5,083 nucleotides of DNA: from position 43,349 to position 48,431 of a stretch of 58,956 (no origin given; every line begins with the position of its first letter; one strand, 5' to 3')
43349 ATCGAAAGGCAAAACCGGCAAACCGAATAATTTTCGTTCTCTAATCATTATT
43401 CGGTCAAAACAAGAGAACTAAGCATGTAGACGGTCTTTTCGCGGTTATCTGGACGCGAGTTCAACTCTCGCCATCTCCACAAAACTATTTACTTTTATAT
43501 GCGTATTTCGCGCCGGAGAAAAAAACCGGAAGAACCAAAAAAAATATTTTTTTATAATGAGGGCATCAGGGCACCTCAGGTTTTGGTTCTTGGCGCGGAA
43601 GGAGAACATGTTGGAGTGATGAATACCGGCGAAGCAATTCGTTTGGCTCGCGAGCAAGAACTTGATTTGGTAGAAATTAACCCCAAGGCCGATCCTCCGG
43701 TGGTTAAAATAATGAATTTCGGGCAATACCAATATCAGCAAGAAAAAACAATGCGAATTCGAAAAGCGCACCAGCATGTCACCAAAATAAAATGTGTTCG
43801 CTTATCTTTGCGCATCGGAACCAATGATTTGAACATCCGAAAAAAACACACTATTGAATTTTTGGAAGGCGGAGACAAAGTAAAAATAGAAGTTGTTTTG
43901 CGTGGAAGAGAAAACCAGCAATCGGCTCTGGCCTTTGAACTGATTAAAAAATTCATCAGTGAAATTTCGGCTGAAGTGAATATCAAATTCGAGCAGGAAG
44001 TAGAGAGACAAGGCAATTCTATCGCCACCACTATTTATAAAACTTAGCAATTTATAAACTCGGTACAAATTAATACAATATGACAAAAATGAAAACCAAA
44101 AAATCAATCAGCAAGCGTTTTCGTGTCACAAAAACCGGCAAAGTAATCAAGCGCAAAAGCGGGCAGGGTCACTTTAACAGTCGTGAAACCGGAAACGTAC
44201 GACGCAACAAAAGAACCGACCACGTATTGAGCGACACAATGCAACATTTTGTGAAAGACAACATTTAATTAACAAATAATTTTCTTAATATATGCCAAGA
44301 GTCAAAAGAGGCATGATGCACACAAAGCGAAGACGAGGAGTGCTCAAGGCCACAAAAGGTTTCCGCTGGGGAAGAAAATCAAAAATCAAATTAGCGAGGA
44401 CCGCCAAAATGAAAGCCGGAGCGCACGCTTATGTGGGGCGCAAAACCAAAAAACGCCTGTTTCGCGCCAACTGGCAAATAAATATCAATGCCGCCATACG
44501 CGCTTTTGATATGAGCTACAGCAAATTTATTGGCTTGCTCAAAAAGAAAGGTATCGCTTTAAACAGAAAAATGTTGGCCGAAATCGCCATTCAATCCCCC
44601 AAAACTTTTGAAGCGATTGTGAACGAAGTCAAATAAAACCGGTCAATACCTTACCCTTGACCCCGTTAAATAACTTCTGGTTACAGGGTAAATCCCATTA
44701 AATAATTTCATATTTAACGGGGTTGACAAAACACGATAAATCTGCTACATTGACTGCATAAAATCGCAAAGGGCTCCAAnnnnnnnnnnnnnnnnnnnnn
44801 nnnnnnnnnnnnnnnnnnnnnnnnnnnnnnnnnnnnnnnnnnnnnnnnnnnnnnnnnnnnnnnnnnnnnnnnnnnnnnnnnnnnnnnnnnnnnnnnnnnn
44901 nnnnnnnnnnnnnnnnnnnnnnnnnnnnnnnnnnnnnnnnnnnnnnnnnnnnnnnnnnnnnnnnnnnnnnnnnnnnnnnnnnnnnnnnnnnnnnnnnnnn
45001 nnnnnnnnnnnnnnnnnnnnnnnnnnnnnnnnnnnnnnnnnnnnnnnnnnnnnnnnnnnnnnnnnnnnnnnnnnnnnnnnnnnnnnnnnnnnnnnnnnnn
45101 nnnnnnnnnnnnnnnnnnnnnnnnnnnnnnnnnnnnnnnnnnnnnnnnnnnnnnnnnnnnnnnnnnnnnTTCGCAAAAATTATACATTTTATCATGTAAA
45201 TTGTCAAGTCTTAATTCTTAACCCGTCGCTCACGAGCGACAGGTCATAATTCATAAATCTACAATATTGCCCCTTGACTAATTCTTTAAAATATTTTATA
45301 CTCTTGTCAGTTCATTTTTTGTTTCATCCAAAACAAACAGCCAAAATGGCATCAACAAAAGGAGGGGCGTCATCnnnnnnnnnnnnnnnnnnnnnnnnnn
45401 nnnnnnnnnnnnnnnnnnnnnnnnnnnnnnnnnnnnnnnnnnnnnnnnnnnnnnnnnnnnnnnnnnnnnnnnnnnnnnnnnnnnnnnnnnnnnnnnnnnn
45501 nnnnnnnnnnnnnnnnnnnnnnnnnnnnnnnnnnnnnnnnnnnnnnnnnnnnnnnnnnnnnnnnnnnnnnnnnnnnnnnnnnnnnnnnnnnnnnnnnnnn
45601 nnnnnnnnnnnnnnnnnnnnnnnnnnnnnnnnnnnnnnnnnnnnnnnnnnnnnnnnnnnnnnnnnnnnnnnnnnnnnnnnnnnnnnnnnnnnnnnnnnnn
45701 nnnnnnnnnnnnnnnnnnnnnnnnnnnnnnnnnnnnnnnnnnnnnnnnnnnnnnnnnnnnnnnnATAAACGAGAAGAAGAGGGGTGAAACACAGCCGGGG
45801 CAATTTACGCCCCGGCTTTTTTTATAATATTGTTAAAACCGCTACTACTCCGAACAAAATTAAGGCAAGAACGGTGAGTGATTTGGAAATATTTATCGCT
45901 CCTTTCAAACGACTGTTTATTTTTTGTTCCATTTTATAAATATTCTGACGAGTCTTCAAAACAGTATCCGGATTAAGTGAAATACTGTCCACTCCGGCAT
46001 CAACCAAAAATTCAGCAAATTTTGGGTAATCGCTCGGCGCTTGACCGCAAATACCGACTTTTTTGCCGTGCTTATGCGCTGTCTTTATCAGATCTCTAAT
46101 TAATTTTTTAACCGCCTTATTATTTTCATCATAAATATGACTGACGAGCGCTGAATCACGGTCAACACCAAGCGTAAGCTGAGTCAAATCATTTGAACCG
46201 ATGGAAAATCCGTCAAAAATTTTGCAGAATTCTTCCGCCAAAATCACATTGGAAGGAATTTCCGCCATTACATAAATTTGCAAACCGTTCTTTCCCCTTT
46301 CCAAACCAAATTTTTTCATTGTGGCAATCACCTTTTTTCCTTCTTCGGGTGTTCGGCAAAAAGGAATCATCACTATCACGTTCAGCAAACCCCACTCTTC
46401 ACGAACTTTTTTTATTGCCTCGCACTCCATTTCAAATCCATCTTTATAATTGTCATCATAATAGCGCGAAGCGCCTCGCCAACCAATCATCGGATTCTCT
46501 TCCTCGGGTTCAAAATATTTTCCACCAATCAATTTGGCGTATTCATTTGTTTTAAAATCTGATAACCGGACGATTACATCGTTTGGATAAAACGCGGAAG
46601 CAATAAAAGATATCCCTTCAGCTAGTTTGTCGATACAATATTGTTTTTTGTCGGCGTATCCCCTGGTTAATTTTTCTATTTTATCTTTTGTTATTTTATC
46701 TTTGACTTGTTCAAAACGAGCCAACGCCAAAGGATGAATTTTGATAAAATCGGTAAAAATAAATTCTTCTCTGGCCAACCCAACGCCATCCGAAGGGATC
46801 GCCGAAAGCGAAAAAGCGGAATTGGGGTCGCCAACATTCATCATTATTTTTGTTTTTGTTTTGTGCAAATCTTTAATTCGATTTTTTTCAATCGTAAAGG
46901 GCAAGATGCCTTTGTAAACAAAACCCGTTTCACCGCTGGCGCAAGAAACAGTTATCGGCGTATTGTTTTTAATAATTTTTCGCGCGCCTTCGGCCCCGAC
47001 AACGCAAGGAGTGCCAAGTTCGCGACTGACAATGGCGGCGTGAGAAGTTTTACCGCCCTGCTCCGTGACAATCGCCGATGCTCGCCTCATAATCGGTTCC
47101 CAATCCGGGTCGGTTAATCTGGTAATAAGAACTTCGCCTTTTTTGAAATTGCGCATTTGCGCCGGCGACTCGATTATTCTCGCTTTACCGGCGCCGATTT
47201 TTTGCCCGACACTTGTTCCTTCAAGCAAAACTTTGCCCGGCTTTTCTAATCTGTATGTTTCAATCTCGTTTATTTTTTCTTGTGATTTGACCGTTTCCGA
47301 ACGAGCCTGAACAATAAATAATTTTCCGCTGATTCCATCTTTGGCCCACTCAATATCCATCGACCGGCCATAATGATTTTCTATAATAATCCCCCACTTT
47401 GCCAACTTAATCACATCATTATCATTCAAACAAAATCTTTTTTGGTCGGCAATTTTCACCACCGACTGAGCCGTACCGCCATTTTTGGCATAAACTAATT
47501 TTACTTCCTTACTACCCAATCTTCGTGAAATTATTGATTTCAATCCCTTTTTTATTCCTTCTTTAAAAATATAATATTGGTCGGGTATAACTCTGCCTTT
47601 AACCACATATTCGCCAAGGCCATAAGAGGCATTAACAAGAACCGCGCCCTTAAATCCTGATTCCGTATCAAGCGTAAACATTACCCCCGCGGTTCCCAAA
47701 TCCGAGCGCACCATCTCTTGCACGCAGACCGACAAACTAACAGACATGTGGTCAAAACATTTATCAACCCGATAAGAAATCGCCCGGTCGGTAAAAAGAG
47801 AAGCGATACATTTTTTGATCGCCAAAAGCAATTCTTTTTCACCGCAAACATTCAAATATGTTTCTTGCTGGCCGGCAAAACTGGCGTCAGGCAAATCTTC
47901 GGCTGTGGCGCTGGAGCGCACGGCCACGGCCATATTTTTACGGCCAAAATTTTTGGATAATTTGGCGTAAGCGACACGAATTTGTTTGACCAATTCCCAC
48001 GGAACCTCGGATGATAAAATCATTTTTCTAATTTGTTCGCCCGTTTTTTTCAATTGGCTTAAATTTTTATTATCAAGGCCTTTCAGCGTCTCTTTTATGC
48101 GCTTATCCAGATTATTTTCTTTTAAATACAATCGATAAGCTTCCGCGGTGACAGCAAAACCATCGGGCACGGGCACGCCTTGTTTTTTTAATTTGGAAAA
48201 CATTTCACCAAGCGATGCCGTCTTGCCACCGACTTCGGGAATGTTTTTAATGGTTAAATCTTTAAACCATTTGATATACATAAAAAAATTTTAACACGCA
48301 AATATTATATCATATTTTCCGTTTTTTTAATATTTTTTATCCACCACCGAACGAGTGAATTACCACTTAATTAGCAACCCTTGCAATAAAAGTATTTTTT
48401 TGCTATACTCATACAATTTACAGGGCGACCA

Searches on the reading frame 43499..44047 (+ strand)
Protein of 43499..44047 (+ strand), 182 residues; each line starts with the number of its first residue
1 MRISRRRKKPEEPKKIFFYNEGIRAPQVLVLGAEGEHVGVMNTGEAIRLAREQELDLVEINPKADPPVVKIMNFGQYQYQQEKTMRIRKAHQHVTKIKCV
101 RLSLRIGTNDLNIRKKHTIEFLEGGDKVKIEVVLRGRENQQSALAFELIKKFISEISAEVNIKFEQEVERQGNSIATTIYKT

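Call 24: search_protein_families(library=pfam, proteins=[window:43499-44047:+], max_evalue=0.00001)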
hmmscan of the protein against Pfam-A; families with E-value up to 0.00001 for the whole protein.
window:43499-44047:+ (182 aa): 2 families
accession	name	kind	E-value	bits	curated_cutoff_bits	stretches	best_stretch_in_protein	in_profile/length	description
PF05198.21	IF3_N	-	7.4e-27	93.8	26.9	1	20-85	2-67/70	Translation initiation factor IF-3, N-terminal domain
PF00707.27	IF3_C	-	1.3e-18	67.2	34.8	1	96-179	2-83/86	Translation initiation factor IF-3, C-terminal domain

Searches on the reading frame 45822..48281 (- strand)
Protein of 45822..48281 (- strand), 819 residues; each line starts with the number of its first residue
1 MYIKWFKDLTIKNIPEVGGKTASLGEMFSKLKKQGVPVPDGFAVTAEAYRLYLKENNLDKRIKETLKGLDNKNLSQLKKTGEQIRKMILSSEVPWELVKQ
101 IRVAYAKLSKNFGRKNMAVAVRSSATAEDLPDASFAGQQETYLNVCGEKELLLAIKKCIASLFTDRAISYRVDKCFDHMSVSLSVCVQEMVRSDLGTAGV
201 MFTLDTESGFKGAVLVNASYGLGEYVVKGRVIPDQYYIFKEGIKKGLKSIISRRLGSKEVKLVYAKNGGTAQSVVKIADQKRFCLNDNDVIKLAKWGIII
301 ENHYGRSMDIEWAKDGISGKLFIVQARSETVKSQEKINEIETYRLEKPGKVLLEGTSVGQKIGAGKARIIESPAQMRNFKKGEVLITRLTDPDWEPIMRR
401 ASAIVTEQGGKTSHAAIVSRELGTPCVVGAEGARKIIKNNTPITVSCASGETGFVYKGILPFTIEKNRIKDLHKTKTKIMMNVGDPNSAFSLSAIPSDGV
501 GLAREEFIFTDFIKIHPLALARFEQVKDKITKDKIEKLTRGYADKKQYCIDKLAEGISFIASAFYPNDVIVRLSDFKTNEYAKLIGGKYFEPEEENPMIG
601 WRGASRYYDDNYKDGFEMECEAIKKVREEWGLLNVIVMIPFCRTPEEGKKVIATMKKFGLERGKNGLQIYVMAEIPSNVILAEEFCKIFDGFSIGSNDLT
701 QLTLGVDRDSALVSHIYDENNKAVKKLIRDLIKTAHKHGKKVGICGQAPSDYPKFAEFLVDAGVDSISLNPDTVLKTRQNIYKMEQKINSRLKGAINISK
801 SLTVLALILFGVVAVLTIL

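Call 24: search_protein_families(library=pfam, proteins=[window:45822-48281:-], max_evalue=0.00001)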
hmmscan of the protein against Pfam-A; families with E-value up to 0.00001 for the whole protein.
window:45822-48281:- (819 aa): 3 families
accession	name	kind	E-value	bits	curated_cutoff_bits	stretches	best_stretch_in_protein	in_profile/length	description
PF01326.24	PPDK_N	-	9.5e-122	406.8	27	1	15-341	2-321/328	Pyruvate phosphate dikinase, AMP/ATP-binding domain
PF02896.24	PEP-utilizers_C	-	9.3e-68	229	22.8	1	473-784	16-291/293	PEP-utilising enzyme, PEP-binding domain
PF00391.29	PEP-utilizers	-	1.7e-25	88.8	23.1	1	379-450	1-72/72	PEP-utilising enzyme, mobile domain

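Call 35: find_related_loci(query=window:45822-48281:-, collection=genome_contigs, flank=1000)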
Query window:45822-48281:- (819 aa) in genome_contigs; peptide patterns used: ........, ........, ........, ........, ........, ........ (x = any residue, [..] = any of these).
600 stretches matched a pattern (row limit reached: there are more); 597 encode a relative of the query (tblastn E <= 1e-3); the best 80 are kept; 80 distinct loci.
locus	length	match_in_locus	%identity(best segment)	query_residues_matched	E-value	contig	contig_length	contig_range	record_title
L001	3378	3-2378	69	24-815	0e+0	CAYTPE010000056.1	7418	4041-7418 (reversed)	MAG TPA_asm: uncultured Gammaproteobacteria bacterium isolate SRP257259_co1_76 genome assembly, contig: NODE_16538_lengt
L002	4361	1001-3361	66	3-788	0e+0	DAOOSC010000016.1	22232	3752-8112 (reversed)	MAG TPA_asm: Candidatus Magasanikbacteria bacterium isolate AMR_MDS_2529 NODE_2846_length_22232_cov_8.247644, whole geno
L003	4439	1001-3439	65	2-819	0e+0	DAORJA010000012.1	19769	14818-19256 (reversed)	MAG TPA_asm: Candidatus Magasanikbacteria bacterium isolate AMR_MDS_5563 NODE_441_length_19769_cov_5.189814, whole genom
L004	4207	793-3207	61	2-786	0e+0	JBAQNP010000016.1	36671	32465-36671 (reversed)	MAG: Candidatus Moraniibacteriota bacterium isolate MFD12002_ilm_asm_bin49 k127_60933, whole genome shotgun sequence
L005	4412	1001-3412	61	2-785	0e+0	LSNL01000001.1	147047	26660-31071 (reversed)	MAG: Parcubacteria group bacterium M10-OD1-1 Contig1155, whole genome shotgun sequence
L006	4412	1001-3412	61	3-786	0e+0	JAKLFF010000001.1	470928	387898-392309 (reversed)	MAG: Patescibacteria group bacterium isolate RA.bin150 RA.bin150_1, whole genome shotgun sequence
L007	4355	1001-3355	61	2-785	0e+0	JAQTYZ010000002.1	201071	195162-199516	MAG: Patescibacteria group bacterium isolate STC_49 NODE_150_length_201071_cov_4.665260_Sandtown_C, whole genome shotgun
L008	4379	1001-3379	59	3-788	0e+0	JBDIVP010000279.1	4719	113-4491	MAG: Nitrospirales bacterium isolate Bin_16 NODE_6818_length_4719_cov_4.628049, whole genome shotgun sequence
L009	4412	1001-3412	59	2-791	0e+0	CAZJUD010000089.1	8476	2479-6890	MAG TPA_asm: uncultured Caldimicrobium sp. isolate binchicken_co25_16 genome assembly, contig: k141_41561, whole genome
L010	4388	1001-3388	61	2-798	0e+0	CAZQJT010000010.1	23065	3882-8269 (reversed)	MAG TPA_asm: uncultured Gammaproteobacteria bacterium isolate binchicken_co39_618 genome assembly, contig: NODE_5376_len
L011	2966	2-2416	60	2-785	0e+0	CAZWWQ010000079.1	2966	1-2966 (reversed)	MAG TPA_asm: uncultured Bdellovibrionales bacterium isolate binchicken_co291_201 genome assembly, contig: NODE_17803_len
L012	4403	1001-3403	57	2-796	0e+0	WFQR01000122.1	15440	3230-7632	MAG: Hippea sp. isolate S013_75 k151_3621, whole genome shotgun sequence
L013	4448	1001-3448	57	2-793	0e+0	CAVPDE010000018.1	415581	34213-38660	MAG: uncultured delta proteobacterium isolate MFD00032.bin.1.156 genome assembly, contig: contig_4337, whole genome shot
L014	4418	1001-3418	59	2-788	0e+0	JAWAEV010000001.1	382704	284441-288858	MAG: Candidatus Altiarchaeota archaeon isolate QQ_201907_bins_163 QQ_201907_bins_163_scaffold_1, whole genome shotgun se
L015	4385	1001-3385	60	2-788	0e+0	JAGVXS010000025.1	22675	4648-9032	Candidatus Woesearchaeota archaeon isolate RIFCSPHIGHO2_02_FULL_40_54 rifcsphigho2_02_scaffold_16055, whole genome shotg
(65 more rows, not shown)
